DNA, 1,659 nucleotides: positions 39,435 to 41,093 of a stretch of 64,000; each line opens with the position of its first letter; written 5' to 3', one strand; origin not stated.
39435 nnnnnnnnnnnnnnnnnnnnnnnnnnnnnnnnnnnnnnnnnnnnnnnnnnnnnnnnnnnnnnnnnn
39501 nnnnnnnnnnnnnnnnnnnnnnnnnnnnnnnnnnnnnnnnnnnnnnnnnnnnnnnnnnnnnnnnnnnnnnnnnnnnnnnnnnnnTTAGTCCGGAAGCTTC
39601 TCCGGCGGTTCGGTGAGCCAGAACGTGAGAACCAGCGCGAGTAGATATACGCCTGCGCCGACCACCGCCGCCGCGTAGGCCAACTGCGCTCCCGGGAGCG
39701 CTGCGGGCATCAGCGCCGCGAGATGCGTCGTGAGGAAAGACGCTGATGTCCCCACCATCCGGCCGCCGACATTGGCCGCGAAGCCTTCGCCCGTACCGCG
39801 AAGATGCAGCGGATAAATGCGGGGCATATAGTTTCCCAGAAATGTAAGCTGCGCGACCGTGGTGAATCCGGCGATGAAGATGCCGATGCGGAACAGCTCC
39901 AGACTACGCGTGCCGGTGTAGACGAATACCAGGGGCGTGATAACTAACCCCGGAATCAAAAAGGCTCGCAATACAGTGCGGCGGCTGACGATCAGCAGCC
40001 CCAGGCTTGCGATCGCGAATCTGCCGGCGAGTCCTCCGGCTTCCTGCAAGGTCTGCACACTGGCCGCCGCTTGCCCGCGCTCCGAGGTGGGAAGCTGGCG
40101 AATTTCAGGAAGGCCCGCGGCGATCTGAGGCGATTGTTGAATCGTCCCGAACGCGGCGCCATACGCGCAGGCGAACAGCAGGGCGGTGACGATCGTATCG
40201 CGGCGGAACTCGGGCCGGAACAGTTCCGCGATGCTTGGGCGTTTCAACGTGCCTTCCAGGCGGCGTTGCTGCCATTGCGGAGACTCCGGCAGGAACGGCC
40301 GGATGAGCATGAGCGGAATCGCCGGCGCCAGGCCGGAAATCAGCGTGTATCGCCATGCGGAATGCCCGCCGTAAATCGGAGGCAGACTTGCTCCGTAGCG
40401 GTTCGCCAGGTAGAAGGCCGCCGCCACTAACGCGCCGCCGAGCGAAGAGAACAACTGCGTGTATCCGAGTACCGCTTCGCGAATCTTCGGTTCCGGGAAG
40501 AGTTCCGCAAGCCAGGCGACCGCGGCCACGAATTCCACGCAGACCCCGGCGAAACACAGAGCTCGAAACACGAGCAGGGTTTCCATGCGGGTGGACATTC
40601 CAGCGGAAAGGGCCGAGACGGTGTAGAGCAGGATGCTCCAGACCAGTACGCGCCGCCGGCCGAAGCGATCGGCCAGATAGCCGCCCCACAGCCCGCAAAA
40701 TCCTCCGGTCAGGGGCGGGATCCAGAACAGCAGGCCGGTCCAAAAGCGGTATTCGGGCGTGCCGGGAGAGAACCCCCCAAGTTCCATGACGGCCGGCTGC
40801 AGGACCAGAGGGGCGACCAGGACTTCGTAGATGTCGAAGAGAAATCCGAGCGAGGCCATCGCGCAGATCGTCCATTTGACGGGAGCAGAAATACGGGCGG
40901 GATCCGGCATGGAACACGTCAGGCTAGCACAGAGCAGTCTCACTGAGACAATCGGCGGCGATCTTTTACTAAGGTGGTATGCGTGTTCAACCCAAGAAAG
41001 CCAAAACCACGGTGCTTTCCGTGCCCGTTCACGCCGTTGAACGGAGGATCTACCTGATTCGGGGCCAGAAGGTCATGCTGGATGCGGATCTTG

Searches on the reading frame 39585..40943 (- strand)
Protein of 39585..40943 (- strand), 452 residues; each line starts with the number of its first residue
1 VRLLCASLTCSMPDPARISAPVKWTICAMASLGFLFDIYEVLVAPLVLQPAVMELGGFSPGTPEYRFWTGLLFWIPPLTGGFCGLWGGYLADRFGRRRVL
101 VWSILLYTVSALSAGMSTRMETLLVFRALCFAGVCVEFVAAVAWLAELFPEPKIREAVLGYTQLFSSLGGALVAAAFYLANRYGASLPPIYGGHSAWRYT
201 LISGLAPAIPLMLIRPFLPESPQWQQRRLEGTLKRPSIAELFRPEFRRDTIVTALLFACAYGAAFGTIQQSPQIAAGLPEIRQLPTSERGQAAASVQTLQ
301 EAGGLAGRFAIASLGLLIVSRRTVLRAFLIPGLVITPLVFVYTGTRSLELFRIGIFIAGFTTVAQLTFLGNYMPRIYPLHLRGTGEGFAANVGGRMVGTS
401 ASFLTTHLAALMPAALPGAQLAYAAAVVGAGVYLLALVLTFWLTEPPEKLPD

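Call 12: search_protein_families(library=pfam, max_evalue=0.00001, proteins=[window:39585-40943:-])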
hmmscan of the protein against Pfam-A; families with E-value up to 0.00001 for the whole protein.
window:39585-40943:- (452 aa): 2 families
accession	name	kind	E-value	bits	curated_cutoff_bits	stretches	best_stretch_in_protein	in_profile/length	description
PF07690.21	MFS_1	-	3.5e-23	82.5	33.4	1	33-394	5-340/347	Major Facilitator Superfamily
PF00083.30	Sugar_tr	-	5.7e-22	78.6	22.3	1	26-227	4-200/452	Sugar (and other) transporter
